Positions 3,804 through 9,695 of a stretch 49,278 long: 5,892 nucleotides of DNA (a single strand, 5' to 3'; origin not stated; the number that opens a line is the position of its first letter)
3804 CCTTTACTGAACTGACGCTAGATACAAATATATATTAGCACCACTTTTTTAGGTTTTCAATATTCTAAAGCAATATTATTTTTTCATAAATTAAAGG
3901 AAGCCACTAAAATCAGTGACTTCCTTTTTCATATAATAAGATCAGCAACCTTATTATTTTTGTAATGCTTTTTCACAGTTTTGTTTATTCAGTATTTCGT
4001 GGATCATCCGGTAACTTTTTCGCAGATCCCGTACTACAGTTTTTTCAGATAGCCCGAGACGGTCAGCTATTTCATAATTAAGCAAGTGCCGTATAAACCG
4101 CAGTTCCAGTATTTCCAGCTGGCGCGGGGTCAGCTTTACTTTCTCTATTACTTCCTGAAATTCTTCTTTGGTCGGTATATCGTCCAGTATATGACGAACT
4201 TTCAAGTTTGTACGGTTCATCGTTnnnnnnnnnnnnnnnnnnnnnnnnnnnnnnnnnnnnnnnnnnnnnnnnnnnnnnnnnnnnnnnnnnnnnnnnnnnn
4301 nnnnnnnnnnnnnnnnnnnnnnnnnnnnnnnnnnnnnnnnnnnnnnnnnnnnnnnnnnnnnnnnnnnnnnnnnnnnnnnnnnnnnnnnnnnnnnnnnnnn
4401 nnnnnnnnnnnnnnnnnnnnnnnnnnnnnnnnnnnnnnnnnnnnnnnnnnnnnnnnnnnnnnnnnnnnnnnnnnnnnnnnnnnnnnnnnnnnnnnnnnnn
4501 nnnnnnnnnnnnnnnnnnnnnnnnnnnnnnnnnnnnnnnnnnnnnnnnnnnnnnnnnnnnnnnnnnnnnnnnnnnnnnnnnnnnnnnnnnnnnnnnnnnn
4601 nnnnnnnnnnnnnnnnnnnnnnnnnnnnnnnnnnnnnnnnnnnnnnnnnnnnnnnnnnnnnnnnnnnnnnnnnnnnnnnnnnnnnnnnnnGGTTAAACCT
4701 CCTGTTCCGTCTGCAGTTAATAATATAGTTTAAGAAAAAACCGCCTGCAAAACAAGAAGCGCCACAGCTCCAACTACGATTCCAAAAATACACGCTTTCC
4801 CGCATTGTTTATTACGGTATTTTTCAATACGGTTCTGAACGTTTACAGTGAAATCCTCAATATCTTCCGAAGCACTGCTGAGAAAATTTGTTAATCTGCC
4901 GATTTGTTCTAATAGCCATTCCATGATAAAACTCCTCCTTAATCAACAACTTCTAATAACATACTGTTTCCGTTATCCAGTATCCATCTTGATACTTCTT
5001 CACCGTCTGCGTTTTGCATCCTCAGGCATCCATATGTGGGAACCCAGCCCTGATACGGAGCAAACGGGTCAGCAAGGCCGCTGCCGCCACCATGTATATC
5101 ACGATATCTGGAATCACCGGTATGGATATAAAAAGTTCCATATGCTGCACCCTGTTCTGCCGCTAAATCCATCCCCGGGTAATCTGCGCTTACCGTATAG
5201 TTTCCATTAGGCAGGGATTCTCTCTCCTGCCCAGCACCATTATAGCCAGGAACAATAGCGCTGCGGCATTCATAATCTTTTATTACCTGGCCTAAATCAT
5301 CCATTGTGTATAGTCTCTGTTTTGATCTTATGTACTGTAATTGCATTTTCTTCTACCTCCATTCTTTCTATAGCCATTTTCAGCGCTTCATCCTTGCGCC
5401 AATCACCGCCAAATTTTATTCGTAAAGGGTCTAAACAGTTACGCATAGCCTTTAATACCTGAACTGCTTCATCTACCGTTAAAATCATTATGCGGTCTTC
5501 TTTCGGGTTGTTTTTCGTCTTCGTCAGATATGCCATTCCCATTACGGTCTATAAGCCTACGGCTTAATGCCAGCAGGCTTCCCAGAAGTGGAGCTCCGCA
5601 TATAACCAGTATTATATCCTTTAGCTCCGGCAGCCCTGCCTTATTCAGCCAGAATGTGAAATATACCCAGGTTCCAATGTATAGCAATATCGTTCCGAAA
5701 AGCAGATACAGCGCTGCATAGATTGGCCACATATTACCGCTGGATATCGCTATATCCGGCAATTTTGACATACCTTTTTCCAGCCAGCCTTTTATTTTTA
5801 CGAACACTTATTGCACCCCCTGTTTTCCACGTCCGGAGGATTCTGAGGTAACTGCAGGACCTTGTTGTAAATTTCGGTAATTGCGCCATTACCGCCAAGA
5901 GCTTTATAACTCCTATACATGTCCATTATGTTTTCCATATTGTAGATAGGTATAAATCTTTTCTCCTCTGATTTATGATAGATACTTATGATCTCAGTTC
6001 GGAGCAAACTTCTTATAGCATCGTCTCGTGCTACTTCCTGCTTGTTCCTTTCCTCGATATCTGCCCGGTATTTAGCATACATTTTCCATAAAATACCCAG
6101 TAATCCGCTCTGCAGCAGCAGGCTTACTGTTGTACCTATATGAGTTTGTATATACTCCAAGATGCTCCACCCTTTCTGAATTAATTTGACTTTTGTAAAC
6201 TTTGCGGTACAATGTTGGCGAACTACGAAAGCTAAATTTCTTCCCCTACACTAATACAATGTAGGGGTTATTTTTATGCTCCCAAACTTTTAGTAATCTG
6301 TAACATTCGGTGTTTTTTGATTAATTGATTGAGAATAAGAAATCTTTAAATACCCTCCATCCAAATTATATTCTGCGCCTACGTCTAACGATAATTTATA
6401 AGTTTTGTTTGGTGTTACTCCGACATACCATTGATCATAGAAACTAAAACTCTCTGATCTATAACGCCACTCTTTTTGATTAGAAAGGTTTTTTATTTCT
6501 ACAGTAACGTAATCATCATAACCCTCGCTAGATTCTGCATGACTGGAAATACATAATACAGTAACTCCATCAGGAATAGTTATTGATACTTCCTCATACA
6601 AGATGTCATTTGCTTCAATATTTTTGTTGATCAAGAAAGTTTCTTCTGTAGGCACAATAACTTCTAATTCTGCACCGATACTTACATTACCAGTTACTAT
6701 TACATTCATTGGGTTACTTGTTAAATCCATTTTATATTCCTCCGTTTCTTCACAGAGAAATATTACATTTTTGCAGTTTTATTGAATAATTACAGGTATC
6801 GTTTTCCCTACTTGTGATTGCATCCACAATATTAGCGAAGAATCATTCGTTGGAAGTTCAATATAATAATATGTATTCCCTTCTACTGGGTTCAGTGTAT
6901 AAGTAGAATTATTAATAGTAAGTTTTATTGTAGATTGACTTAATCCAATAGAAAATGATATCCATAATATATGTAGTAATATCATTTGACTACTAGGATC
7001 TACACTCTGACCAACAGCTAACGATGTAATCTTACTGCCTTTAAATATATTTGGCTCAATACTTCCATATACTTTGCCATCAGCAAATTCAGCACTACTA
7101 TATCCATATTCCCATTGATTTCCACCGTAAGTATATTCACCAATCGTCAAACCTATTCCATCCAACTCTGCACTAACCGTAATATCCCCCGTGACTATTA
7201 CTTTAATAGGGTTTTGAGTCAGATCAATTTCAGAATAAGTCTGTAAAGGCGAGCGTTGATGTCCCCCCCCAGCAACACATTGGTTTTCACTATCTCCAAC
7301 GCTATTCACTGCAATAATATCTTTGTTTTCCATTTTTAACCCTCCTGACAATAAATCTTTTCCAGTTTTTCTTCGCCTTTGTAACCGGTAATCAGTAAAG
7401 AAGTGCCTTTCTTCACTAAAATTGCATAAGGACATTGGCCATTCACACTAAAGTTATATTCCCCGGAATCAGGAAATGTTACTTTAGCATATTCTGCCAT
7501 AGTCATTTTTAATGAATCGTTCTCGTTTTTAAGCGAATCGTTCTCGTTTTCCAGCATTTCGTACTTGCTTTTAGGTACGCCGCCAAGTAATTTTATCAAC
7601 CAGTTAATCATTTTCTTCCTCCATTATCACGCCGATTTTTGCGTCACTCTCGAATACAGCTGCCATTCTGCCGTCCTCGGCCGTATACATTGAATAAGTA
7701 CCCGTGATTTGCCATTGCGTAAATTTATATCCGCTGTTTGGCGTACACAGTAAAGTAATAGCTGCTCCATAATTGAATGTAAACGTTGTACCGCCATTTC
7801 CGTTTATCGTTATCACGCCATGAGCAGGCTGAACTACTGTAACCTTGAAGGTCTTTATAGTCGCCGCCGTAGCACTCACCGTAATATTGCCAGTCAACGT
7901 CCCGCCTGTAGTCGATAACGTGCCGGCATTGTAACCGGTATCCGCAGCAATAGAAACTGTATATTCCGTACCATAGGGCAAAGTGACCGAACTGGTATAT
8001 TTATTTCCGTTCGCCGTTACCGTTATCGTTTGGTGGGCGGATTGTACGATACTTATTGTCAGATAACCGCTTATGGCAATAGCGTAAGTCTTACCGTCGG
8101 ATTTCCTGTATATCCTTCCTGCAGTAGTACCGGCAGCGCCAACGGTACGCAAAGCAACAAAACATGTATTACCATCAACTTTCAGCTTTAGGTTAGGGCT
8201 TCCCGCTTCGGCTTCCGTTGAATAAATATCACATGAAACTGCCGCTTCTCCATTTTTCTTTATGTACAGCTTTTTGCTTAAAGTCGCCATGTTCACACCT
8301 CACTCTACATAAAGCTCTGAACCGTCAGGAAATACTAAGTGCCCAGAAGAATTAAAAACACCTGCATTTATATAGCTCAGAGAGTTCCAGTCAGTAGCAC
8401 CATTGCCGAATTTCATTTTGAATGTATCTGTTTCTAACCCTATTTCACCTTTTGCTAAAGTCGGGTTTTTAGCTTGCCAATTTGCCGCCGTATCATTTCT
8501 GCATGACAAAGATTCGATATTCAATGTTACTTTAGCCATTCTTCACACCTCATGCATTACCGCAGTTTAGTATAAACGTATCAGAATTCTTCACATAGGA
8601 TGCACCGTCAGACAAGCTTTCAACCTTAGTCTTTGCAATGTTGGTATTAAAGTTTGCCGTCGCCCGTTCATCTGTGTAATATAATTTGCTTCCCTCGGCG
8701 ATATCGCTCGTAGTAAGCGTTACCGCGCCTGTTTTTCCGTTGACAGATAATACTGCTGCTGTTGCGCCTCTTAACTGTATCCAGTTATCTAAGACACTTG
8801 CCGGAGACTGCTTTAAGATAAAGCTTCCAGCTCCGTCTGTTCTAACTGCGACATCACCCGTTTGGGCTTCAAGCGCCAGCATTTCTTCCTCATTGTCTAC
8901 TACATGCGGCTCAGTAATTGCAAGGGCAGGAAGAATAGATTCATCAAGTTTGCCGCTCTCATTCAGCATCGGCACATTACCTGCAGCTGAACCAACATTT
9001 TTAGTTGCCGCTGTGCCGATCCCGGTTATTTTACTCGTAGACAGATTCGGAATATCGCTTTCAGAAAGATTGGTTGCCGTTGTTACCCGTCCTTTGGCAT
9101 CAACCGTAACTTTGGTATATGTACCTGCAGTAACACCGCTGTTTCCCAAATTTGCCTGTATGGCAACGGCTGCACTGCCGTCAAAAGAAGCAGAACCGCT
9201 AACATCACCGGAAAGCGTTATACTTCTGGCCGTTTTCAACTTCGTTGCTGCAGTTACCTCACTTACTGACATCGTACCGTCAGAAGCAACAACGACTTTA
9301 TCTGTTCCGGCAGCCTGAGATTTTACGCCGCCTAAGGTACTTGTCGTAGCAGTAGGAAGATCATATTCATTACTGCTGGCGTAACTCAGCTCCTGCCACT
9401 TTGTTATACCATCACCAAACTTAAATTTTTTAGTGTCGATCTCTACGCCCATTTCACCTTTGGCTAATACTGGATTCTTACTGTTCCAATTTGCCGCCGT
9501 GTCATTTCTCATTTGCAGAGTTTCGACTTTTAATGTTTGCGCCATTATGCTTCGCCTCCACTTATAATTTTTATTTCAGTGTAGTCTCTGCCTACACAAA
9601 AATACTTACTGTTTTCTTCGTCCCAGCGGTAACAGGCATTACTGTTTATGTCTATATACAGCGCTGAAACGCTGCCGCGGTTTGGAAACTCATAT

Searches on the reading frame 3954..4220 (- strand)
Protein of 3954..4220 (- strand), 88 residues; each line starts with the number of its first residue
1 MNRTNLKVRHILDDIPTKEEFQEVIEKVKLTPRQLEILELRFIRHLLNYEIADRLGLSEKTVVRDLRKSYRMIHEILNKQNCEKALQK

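Call 12: search_protein_families(library=pfam, proteins=[window:3954-4220:-], max_evalue=0.01)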
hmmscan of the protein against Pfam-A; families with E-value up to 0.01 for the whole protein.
window:3954-4220:- (88 aa): 8 families
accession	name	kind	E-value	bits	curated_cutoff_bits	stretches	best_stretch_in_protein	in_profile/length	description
PF04545.22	Sigma70_r4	-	7.8e-07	29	24.1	1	29-62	4-37/50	Sigma-70, region 4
PF07638.17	Sigma70_ECF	-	1.3e-06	28.9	21.1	1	20-67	125-173/185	ECF sigma factor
PF08281.18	Sigma70_r4_2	-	2.3e-06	27.6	25.7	1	29-68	10-49/54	Sigma-70, region 4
PF00196.25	GerE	-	2.3e-05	24.4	23.5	1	29-62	2-34/57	Bacterial regulatory proteins, luxR family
PF07374.17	DUF1492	-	0.00044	20.8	21.5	1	14-71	41-97/100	Protein of unknown function (DUF1492)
PF16509.11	KORA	-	0.00093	19.8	26.7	1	17-65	2-50/84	TrfB plasmid transcriptional repressor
PF08279.18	HTH_11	-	0.0016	18.7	25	1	36-67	4-37/55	HTH domain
PF04967.18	HTH_10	-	0.0062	16.8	23.1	0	50-72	28-50/53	HTH DNA binding domain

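Call 13: search_protein_families(library=phrogs, proteins=[window:3954-4220:-], max_evalue=0.001)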
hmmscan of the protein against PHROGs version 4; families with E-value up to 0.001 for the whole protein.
window:3954-4220:- (88 aa): 6 families
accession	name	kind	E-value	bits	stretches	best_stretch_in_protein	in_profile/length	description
phrog_1740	-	transcription regulation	1.4e-07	31.4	1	16-87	154-226/567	RNA polymerase sigma factor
phrog_3512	-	transcription regulation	8.9e-07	30.1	1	23-81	59-117/130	sigma factor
phrog_36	-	transcription regulation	7e-06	26.8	1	18-79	130-182/220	transcriptional regulator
phrog_351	-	transcription regulation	1.7e-05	24.6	1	12-81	660-730/928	RNA polymerase sigma factor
phrog_248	-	transcription regulation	2.1e-05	25.7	1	19-83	78-143/161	transcriptional activator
phrog_12061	-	unknown function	0.00071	20.5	1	31-82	52-103/111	-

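Call 24: find_related_loci(query=window:3954-4220:-, collection=viral_contigs, flank=4000)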
Query window:3954-4220:- (88 aa) in viral_contigs; peptide patterns used: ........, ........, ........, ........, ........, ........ (x = any residue, [..] = any of these).
33 stretches matched a pattern; 2 encode a relative of the query (tblastn E <= 1e-3); 2 distinct loci.
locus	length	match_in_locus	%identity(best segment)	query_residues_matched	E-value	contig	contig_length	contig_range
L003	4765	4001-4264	100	1-88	2e-56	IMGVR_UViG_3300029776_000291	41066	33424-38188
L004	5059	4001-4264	100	1-88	2e-56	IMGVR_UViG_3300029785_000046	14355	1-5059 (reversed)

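Call 32: find_homologous_proteins(query=window:3954-4220:-, max_evalue=0.00001)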
Query window:3954-4220:- (88 aa): 22 proteins with E <= 0.00001 among 28 candidates.
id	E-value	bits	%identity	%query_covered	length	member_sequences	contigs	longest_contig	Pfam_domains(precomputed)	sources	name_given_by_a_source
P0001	3.3e-48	179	99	100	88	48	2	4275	PF07638.18,PF04545.23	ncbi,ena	-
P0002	8.9e-48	177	99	100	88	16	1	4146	PF07638.18,PF00196.26,PF04545.23,PF08281.19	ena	-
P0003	7.3e-47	174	98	100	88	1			PF07638.18,PF04545.23,PF08281.19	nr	nr:MAG TPA: response regulator [Caudoviricetes sp.]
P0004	8.6e-46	171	97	100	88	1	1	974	PF04545.23,PF08281.19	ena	-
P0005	4.2e-44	166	95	100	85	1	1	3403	-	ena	-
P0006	6.7e-43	162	93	100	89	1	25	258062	PF07638.18,PF04545.23,PF08281.19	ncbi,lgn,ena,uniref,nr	ncbi:ECF-type sigma factor [Phascolarctobacterium faecium]|uniref:ECF-type sigma factor n=1 Tax=Phas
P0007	1.5e-42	161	92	100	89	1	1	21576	PF07638.18,PF04545.23,PF08281.19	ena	-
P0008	1.1e-40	155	90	100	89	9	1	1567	PF07638.18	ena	-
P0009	5.1e-39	149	91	100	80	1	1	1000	PF04545.23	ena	-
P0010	1.1e-38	148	94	90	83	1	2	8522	PF07638.18,PF04545.23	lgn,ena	-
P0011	1.8e-38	148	90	94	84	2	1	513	PF07638.18,PF04545.23,PF08281.19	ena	-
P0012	2.3e-36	141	89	100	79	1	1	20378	-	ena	-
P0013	1.1e-30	123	98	70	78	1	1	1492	PF04545.23,PF08281.19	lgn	-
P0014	4.5e-30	121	100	68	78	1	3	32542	PF04545.23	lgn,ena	-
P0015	2.7e-28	115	95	70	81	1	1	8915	PF07638.18,PF04545.23,PF08281.19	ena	-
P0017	1.4e-26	110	83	78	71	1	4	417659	-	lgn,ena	-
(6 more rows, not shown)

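Call 33: find_encoding_contigs(protein=P0006, flank=4000, max_places=10)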
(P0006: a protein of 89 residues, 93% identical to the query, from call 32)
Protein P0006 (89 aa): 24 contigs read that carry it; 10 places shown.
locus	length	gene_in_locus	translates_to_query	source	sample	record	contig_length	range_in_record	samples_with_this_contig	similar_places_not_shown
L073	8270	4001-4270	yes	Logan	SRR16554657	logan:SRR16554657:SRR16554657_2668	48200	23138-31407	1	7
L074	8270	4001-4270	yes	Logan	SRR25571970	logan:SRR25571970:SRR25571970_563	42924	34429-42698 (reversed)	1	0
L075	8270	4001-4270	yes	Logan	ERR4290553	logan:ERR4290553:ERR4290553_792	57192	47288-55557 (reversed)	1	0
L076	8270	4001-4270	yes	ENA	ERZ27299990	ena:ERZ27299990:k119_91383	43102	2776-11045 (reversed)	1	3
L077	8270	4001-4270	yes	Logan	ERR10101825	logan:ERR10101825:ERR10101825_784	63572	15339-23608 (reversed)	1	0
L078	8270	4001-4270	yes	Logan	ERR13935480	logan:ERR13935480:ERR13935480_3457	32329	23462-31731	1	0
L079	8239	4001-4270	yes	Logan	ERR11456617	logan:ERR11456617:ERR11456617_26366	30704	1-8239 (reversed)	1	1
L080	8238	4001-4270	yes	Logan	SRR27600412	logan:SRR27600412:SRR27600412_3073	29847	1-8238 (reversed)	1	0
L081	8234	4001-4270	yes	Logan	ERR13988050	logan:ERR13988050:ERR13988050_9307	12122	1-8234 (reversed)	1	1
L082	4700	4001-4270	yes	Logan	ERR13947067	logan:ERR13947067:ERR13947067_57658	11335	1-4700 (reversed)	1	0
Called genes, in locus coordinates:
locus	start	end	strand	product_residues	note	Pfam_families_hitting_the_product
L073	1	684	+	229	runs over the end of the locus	PF18998:Flg_new_2 (weak)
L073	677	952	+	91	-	-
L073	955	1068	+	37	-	-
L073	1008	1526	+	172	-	-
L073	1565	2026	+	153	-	-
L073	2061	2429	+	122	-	-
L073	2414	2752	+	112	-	-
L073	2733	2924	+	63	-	-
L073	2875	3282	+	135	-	PF03734:YkuD (weak)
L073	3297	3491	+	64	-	-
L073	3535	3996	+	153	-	-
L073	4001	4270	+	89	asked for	PF07638:Sigma70_ECF (weak), PF08281:Sigma70_r4_2 (weak), PF04545:Sigma70_r4 (weak)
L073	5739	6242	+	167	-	-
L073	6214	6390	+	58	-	-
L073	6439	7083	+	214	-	-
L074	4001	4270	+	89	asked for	PF07638:Sigma70_ECF (weak), PF08281:Sigma70_r4_2 (weak), PF04545:Sigma70_r4 (weak)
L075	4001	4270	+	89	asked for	PF07638:Sigma70_ECF (weak), PF08281:Sigma70_r4_2 (weak), PF04545:Sigma70_r4 (weak)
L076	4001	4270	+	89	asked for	PF07638:Sigma70_ECF (weak), PF08281:Sigma70_r4_2 (weak), PF04545:Sigma70_r4 (weak)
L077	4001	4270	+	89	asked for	PF07638:Sigma70_ECF (weak), PF08281:Sigma70_r4_2 (weak), PF04545:Sigma70_r4 (weak)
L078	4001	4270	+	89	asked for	PF07638:Sigma70_ECF (weak), PF08281:Sigma70_r4_2 (weak), PF04545:Sigma70_r4 (weak)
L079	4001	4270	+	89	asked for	PF07638:Sigma70_ECF (weak), PF08281:Sigma70_r4_2 (weak), PF04545:Sigma70_r4 (weak)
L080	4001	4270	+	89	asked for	PF07638:Sigma70_ECF (weak), PF08281:Sigma70_r4_2 (weak), PF04545:Sigma70_r4 (weak)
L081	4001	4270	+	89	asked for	PF07638:Sigma70_ECF (weak), PF08281:Sigma70_r4_2 (weak), PF04545:Sigma70_r4 (weak)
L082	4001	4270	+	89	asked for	PF07638:Sigma70_ECF (weak), PF08281:Sigma70_r4_2 (weak), PF04545:Sigma70_r4 (weak)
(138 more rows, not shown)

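Call 34: find_encoding_contigs(protein=P0017, flank=4000, max_places=6)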
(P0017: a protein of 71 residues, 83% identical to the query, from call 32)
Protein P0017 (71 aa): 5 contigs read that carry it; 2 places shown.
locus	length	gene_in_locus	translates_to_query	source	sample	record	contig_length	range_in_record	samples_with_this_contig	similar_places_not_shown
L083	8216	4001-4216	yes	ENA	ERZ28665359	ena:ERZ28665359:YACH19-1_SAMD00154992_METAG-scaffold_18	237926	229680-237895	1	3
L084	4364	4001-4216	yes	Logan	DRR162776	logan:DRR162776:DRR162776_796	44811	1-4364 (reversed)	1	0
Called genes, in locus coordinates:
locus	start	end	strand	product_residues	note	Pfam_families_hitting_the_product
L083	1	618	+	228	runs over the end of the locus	PF18998:Flg_new_2 (weak)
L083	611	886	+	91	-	-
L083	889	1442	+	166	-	-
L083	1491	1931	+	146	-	-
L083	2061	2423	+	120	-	-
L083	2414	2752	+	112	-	-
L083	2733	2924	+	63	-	-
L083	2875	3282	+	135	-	PF03734:YkuD (weak)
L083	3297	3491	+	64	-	-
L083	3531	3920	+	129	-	-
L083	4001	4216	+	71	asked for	-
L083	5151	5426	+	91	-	-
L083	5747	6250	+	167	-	-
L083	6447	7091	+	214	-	-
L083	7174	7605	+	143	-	PF18573:BclA_C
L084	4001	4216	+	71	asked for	-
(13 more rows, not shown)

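Call 38: find_encoding_contigs(protein=P0007, flank=3000, max_places=4)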
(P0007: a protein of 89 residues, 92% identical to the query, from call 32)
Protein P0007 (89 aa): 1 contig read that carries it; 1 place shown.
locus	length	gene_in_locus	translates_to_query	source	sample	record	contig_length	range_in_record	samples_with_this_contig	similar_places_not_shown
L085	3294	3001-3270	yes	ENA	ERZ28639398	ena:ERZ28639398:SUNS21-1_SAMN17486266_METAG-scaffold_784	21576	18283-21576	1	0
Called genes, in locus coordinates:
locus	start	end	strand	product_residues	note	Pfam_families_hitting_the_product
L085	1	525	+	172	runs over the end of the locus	-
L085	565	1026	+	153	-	-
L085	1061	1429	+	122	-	-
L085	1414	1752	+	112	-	-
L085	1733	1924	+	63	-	-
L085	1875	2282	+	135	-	PF03734:YkuD (weak)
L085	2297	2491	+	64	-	-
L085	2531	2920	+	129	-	-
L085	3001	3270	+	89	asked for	PF07638:Sigma70_ECF (weak), PF08281:Sigma70_r4_2 (weak), PF04545:Sigma70_r4 (weak)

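Call 39: find_encoding_contigs(protein=P0012, flank=3000, max_places=4)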
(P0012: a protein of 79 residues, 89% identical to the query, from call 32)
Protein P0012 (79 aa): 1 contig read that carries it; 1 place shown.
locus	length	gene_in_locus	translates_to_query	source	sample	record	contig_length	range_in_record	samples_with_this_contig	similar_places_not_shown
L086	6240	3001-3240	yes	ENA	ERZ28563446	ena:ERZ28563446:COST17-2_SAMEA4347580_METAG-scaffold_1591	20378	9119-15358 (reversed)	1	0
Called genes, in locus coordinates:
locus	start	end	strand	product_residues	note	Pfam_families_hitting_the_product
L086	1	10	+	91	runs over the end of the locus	-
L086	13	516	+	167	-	-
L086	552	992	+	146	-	-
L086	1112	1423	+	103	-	-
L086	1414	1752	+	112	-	-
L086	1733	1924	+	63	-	-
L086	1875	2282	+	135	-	PF03734:YkuD (weak)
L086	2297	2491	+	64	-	-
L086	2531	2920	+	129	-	-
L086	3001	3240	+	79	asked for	-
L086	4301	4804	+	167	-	-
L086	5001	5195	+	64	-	-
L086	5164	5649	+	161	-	-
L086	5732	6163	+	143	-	PF18573:BclA_C (weak)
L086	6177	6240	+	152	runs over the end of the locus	PF25223:DUF7841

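Call 40: find_encoding_contigs(protein=P0015, flank=3000, max_places=4)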
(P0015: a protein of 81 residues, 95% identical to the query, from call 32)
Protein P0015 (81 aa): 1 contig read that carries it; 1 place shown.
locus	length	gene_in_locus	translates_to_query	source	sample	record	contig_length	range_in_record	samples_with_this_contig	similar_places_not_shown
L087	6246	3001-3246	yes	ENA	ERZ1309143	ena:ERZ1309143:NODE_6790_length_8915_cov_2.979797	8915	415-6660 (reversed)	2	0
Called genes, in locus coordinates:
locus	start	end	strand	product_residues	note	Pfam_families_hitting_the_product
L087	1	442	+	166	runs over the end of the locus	-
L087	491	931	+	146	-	-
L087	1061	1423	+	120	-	-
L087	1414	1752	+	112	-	-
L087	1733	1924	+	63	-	-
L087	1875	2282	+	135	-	PF03734:YkuD (weak)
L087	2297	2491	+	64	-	-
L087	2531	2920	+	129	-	-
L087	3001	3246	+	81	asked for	PF07638:Sigma70_ECF (weak), PF08281:Sigma70_r4_2, PF04545:Sigma70_r4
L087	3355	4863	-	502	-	PF00884:Sulfatase, PF01663:Phosphodiest, PF16347:SGSH_C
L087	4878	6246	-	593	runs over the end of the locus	?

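Call 41: find_encoding_contigs(protein=P0010, flank=3000, max_places=4)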
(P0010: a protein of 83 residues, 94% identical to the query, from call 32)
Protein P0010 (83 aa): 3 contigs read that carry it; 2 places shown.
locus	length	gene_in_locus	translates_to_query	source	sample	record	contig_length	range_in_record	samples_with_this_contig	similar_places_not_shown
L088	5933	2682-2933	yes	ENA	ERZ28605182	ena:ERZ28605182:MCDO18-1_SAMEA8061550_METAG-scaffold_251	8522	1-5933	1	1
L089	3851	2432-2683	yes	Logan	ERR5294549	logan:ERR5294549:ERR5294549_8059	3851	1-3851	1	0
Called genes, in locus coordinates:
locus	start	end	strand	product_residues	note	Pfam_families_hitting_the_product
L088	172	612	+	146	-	-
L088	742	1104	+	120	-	-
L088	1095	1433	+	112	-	-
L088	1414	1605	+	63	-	-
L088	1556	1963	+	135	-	PF03734:YkuD (weak)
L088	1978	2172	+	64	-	-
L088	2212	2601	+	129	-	-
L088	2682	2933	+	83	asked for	PF07638:Sigma70_ECF (weak), PF04545:Sigma70_r4 (weak)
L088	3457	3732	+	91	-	-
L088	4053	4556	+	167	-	-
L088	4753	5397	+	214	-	-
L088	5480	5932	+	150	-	PF18573:BclA_C (weak)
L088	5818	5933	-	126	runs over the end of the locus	PF00239:Resolvase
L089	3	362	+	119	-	?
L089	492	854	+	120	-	-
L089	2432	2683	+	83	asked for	PF07638:Sigma70_ECF (weak), PF04545:Sigma70_r4 (weak)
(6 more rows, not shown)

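Call 92: search_protein_families(library=padloc, proteins=[window:3954-4220:-], max_evalue=0.01)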
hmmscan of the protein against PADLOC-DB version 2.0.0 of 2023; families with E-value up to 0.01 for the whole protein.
window:3954-4220:- (88 aa): 2 families
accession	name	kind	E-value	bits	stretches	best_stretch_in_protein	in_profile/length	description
PDLC01851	CARF3--CARF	-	4.8e-06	24.2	1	22-84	203-263/279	-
PDLC01044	Csa3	-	0.0014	16.5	1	24-71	128-175/194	Type I-A associated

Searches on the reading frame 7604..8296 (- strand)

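Call 76: search_protein_families(library=pfam, proteins=[window:7604-8296:-], max_evalue=0.01)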
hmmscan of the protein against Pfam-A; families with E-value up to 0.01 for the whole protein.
window:7604-8296:- (230 aa): 1 family
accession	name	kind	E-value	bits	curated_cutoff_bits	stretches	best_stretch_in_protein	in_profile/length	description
PF18998.6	Flg_new_2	-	1.3e-06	28.7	23.6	1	151-203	2-48/73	Divergent InlB B-repeat domain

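Call 85: search_protein_families(library=phrogs, proteins=[window:7604-8296:-], max_evalue=0.00001)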
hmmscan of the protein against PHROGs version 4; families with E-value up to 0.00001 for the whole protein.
window:7604-8296:- (230 aa): 0 families

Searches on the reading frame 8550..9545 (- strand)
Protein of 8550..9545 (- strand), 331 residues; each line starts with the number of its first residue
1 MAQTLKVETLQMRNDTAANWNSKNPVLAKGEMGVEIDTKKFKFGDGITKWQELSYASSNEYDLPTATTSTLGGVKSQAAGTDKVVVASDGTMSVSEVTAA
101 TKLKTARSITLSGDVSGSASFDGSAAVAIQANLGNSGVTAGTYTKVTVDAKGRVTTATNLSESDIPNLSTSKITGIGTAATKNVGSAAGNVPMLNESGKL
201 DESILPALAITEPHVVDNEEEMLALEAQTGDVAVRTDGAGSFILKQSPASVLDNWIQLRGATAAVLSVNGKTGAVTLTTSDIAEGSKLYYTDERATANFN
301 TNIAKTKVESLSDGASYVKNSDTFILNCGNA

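Call 74: search_protein_families(library=pfam, proteins=[window:8550-9545:-], max_evalue=0.01)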
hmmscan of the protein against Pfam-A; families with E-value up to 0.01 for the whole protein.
window:8550-9545:- (331 aa): 1 family
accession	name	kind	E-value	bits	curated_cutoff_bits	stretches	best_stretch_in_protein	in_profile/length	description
PF18454.7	Mtd_N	-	4.1e-14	52.6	26.3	1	11-48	2-37/37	Major tropism determinant N-terminal domain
